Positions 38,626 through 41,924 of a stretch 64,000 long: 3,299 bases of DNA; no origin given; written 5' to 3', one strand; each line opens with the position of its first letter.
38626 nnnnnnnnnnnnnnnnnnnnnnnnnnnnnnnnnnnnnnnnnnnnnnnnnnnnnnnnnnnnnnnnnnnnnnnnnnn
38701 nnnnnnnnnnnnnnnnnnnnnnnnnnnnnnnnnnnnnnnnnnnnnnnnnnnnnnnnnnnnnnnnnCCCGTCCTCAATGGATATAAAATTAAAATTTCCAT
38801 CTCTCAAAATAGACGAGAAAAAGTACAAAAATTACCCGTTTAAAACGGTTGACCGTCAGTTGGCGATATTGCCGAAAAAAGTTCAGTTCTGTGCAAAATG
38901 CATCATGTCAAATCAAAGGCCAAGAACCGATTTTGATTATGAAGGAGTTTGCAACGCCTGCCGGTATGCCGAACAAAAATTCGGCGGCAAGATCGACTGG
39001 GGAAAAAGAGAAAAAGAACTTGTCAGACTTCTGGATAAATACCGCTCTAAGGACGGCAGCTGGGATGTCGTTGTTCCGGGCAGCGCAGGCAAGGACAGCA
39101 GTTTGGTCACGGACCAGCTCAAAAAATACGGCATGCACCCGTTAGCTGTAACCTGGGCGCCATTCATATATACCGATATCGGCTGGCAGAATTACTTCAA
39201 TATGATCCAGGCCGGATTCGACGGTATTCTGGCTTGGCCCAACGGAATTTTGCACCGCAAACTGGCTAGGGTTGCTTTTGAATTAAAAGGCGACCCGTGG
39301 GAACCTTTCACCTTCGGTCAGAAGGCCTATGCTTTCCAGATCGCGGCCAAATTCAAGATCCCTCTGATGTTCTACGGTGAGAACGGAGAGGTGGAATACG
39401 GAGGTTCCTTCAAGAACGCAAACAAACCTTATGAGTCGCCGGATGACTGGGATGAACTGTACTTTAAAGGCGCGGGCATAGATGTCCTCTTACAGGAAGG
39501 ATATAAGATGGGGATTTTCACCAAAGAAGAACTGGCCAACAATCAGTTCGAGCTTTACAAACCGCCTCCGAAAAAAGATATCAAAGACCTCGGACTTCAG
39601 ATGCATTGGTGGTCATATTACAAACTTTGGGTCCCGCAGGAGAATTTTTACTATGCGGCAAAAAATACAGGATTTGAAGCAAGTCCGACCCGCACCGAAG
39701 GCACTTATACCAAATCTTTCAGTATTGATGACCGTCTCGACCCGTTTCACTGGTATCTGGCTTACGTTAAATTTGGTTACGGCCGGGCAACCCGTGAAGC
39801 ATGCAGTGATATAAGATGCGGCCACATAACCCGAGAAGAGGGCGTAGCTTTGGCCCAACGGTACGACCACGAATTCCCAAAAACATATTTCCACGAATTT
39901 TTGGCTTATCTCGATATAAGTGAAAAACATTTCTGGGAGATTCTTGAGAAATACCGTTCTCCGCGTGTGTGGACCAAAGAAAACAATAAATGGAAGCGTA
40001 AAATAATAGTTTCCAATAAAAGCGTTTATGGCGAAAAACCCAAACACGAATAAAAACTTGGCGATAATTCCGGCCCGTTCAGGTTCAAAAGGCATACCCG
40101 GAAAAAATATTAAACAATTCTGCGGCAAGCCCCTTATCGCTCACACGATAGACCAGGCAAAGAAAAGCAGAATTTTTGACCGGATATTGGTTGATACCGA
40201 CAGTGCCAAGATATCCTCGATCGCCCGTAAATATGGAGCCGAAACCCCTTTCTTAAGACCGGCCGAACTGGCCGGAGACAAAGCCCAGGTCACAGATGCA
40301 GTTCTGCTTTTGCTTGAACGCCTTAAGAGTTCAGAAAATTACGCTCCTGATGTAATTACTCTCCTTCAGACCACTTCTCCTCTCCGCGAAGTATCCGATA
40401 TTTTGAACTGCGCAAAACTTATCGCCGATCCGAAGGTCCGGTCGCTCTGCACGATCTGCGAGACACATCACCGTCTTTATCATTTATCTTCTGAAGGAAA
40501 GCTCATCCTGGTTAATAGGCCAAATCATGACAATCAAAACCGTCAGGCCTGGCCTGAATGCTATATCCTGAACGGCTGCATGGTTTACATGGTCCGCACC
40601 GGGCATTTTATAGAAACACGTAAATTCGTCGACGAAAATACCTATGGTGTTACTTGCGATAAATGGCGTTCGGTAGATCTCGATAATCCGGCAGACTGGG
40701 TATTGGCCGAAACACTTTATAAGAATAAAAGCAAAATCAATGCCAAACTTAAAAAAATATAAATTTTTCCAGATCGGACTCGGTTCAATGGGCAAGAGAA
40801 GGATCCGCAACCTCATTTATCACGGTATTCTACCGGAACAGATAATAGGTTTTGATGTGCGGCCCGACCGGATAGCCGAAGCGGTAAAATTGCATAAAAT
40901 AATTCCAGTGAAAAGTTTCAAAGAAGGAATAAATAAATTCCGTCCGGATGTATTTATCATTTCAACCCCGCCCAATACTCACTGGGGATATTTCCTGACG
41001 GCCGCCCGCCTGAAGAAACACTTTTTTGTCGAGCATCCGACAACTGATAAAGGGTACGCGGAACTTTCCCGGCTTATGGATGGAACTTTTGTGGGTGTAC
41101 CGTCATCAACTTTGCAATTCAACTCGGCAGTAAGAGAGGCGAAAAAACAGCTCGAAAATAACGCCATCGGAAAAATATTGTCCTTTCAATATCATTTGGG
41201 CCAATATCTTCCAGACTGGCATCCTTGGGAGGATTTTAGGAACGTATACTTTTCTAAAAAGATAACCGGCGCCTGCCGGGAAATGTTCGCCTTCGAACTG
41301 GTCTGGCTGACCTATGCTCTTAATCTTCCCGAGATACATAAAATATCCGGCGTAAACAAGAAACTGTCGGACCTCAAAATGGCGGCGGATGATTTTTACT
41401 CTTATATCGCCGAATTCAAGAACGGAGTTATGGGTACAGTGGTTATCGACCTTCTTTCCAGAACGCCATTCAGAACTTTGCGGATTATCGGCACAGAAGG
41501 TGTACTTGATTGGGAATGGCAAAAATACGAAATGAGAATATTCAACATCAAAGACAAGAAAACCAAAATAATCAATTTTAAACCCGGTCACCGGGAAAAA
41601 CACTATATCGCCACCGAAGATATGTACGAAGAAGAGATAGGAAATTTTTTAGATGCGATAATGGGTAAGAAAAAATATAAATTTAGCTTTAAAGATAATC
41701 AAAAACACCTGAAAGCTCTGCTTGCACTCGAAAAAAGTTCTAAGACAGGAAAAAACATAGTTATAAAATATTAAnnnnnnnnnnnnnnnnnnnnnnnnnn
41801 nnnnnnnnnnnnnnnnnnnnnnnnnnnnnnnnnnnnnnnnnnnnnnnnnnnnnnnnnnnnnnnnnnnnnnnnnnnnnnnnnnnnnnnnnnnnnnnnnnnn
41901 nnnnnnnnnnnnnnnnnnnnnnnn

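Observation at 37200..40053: HisF-HisH fusion in cyclase-then-glutaminase order, coupled to a WbpG-type N-acetyl-sugar amidotransferase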

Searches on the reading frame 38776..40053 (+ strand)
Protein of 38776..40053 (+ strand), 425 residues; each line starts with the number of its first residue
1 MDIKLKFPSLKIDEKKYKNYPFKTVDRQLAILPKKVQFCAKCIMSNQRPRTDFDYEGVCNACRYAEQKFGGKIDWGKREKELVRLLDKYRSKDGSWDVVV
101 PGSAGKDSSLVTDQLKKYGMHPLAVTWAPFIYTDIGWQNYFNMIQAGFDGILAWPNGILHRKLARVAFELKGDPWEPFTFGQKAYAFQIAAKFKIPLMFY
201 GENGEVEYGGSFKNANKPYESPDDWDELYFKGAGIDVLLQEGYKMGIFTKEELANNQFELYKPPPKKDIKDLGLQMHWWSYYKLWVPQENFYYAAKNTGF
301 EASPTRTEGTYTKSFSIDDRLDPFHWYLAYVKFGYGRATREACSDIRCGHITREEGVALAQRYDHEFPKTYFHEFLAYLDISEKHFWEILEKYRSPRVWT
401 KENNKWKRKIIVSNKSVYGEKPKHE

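Call 3: search_protein_families(library=pfam, proteins=[window:38776-40053:+], max_evalue=0.001)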
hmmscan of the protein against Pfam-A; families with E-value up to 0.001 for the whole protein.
window:38776-40053:+ (425 aa): 0 families

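Call 4: search_protein_families(library=ncbifam, proteins=[window:38776-40053:+], max_evalue=0.001)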
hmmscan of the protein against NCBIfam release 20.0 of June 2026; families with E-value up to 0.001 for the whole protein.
window:38776-40053:+ (425 aa): 1 family
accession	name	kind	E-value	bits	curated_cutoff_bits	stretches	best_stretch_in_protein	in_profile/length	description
TIGR03573.1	WbuX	subfamily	2.2e-97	326.6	203.2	1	37-390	2-343/344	N-acetyl sugar amidotransferase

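Call 41: search_solved_structures(query=window:38776-40053:+, max_evalue=1, show_alignments=1)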
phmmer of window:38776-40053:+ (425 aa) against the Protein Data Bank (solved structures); distinct sequences matched with E-value up to 1: 20.
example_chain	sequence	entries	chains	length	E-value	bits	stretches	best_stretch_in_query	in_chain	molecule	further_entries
8wex_A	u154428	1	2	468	1.5e-96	327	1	31-393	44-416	N-acetyl sugar amidotransferase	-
7n0i_A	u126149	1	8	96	0.53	12.1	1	275-322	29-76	Nucleoprotein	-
7xwx_A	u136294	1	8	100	0.58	12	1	275-322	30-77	Nucleoprotein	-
7o05_A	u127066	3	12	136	0.65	11.8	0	275-322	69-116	Nucleoprotein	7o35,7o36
7f2b_B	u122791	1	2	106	0.66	11.8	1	275-322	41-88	Nucleoprotein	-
7vbe_A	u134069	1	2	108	0.69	11.7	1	275-322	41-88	Nucleoprotein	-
7f2e_B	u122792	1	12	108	0.69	11.7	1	275-322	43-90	Nucleoprotein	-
26ui_A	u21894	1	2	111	0.73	11.6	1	275-322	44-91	Nucleoprotein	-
9f2g_A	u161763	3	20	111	0.73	11.6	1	275-322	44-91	Nucleoprotein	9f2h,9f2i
7uxx_AAA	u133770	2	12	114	0.77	11.5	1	275-322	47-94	Nucleoprotein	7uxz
7de1_A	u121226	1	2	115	0.78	11.5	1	275-322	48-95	Nucleoprotein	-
7c22_A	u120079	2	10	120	0.8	11.5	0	275-322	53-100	Nucleoprotein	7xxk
7ce0_A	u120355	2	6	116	0.8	11.5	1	275-322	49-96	Nucleoprotein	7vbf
9kur_A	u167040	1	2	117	0.81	11.5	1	275-322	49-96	Nucleoprotein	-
8r6e_A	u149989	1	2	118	0.81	11.5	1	275-322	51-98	Nucleoprotein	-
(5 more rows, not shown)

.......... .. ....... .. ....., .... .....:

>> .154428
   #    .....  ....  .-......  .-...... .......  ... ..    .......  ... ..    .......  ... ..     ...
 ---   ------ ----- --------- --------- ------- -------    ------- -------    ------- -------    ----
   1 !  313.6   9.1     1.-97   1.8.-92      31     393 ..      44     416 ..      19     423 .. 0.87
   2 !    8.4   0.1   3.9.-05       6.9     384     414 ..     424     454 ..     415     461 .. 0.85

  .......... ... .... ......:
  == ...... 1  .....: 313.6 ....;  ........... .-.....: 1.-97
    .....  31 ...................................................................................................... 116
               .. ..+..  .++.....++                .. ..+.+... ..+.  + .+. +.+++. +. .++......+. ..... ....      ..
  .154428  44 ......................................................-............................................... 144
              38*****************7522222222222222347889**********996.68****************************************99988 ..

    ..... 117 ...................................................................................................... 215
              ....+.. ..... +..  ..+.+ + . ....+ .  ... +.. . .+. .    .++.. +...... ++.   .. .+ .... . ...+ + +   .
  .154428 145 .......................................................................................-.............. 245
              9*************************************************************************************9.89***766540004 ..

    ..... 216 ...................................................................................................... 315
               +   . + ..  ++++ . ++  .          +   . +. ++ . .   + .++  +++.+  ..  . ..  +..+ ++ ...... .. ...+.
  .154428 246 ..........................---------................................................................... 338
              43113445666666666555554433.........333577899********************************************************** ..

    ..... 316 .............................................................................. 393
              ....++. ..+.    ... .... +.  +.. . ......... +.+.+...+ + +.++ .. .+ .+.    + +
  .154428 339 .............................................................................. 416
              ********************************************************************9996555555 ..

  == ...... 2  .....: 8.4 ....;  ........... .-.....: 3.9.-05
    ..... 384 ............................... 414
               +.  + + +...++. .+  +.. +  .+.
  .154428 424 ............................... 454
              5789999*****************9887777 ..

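Call 42: find_homologous_proteins(query=window:38776-40053:+, max_evalue=1e-10)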
Query window:38776-40053:+ (425 aa): 5839 proteins with E <= 1e-10 among 8000 candidates; the best 120 are listed.
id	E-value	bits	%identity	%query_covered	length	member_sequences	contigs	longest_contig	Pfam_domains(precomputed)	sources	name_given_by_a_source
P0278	0.0e+0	1016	100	100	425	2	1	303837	-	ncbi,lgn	-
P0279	1.0e-257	873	84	100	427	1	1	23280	-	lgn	-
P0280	1.0e-242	824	79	100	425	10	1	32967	-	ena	-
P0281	5.9e-242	821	79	100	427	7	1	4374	-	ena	-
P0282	5.7e-238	808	79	100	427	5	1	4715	-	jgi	jgi:N-acetyl sugar amidotransferase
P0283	6.3e-236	801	78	99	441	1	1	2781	-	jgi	-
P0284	2.0e-235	800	77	99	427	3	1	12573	-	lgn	-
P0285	3.4e-232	789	75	99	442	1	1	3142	-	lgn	-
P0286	1.7e-231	787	77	99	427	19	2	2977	-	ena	-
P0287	1.9e-231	787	77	100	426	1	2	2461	-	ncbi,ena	-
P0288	3.4e-231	786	75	100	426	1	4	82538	-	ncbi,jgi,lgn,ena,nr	ncbi:MAG: N-acetyl sugar amidotransferase [Candidatus Omnitrophica bacterium]|nr:N-acetyl sugar amid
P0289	3.1e-230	783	76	99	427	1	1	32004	-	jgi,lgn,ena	-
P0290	4.2e-226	769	74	100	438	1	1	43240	-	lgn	-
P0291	5.4e-226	769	75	99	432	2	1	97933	-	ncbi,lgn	-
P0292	7.7e-226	768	75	97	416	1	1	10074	-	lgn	-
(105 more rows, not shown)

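Call 68: predict_structure(alignment_id=A3)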
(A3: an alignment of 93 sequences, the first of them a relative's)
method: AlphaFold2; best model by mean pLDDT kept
length: 425 residues; sequences in the alignment: 93
mean_pLDDT: 92.7   pTM: 0.91
mean pLDDT of the five models: 92.7, 92.6, 92.5, 92.4, 92.3
residues with pLDDT >= 90: 352; 70-90: 62; 50-70: 11; < 50: 0
segments of 3 or more residues with pLDDT < 50: none
pLDDT, mean of each block of 10 residues (from residue 1): 88 97 92 95 94 95 93 95 97 96 90 97 94 92 95 94 97 93 94 94 66 87 86 93 98 93 94 93 91 94 90 83 94 95 94 98 95 96 98 94 92 96 78
secondary structure, 60 per line:
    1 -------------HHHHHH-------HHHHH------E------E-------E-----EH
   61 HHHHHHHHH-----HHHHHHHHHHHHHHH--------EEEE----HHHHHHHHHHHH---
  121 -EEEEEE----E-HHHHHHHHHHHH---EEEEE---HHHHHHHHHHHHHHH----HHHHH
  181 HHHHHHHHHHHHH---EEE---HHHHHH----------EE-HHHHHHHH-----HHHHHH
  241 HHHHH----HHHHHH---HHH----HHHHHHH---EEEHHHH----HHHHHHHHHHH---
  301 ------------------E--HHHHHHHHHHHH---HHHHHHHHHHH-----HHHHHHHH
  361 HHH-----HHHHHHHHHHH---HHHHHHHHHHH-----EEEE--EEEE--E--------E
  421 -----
elements in order: H14-19 H27-31 H60-69 H75-89 E98-101 H106-117 E122-127 H134-145 E149-153 H157-171 H176-193 E197-199 H203-208 H222-229 H235-245 H250-255 H266-272 E276-278 H279-282 H287-297 H322-333 H337-347 H353-363 H369-379 H383-393 E399-402 E405-408
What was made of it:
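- Tried and rejected: Not supported: AF2 models it as ordered, with pLDDT 88-97 (call 68).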

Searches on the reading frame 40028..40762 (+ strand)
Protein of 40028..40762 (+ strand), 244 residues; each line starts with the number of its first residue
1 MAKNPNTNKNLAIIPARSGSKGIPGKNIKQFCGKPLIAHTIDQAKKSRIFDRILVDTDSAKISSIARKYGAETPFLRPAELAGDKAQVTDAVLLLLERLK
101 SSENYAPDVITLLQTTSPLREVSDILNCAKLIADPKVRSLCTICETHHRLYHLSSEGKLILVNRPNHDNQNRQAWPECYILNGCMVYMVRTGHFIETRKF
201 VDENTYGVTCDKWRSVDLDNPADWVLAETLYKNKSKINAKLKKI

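Call 3: search_protein_families(library=pfam, proteins=[window:40028-40762:+], max_evalue=0.001)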
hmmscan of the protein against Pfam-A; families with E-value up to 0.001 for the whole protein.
window:40028-40762:+ (244 aa): 1 family
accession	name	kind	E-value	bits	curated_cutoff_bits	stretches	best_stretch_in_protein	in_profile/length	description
PF02348.25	CTP_transf_3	-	1.2e-24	87.7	22.6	1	12-136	2-118/217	Cytidylyltransferase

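Call 4: search_protein_families(library=ncbifam, proteins=[window:40028-40762:+], max_evalue=0.001)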
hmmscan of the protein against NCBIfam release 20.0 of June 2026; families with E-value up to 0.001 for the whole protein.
window:40028-40762:+ (244 aa): 6 families
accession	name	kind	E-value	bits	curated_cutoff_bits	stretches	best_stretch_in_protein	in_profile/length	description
TIGR03584.1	PseF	equivalog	4.4e-45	154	205.7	1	11-232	1-221/222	pseudaminic acid cytidylyltransferase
NF003952.0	PRK05450.1-5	subfamily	4.7e-14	52.1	193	1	9-143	2-127/250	3-deoxy-manno-octulosonate cytidylyltransferase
NF009905.0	PRK13368.1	subfamily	1.2e-13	51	255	1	9-146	2-131/243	3-deoxy-manno-octulosonate cytidylyltransferase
NF003948.0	PRK05450.1-1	equivalog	2.4e-12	46.6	281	1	7-144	3-132/248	3-deoxy-manno-octulosonate cytidylyltransferase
NF003950.0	PRK05450.1-3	subfamily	7.6e-12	45.1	234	1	10-78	3-71/248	3-deoxy-manno-octulosonate cytidylyltransferase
TIGR00466.1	kdsB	equivalog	1.6e-09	37.5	155.2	1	12-137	5-121/241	3-deoxy-manno-octulosonate cytidylyltransferase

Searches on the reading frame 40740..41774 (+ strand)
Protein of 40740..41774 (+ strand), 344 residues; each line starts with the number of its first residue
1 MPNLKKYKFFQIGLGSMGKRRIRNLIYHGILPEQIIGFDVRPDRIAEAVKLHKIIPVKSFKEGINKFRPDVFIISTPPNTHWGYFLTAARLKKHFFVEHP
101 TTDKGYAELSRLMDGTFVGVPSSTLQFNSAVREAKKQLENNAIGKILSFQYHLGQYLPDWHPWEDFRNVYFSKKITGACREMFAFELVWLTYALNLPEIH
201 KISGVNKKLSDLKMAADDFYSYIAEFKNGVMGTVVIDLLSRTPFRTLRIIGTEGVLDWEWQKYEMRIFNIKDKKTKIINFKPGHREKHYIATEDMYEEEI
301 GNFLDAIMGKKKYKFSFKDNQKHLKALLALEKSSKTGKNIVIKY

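Call 3: search_protein_families(library=pfam, proteins=[window:40740-41774:+], max_evalue=0.001)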
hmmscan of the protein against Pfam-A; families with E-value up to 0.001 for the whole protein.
window:40740-41774:+ (344 aa): 3 families
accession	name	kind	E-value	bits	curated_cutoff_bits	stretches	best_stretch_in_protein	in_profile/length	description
PF22725.1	GFO_IDH_MocA_C3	-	9.9e-11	42.2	27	1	131-256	1-123/124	GFO/IDH/MocA C-terminal domain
PF01408.29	GFO_IDH_MocA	-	6.3e-08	33.8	24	1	12-112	6-105/120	Oxidoreductase family, NAD-binding Rossmann fold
PF02894.22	GFO_IDH_MocA_C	-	5.1e-06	26.9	22.9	1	135-338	1-214/218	Oxidoreductase family, C-terminal alpha/beta domain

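Call 4: search_protein_families(library=ncbifam, proteins=[window:40740-41774:+], max_evalue=0.001)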
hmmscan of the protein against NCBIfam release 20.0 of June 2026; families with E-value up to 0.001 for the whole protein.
window:40740-41774:+ (344 aa): 4 families
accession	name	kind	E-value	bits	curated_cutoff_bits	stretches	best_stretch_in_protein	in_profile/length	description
TIGR04380.1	myo_inos_iolG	equivalog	1.6e-12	47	355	1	8-339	3-328/330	inositol 2-dehydrogenase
NF040723.1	UDP-GlcNAcDh_Arch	equivalog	4.5e-12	46.1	450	2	201-326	180-293/302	UDP-N-acetylglucosamine 3-dehydrogenase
NF041392.1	XylDh_Gfo6_Halo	equivalog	7.8e-09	34.8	350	1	43-340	56-348/350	D-xylose 1-dehydrogenase Gfo6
NF052479.1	LevoglcsnDh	equivalog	7.9e-09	34.7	650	1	59-177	64-183/386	levoglucosan dehydrogenase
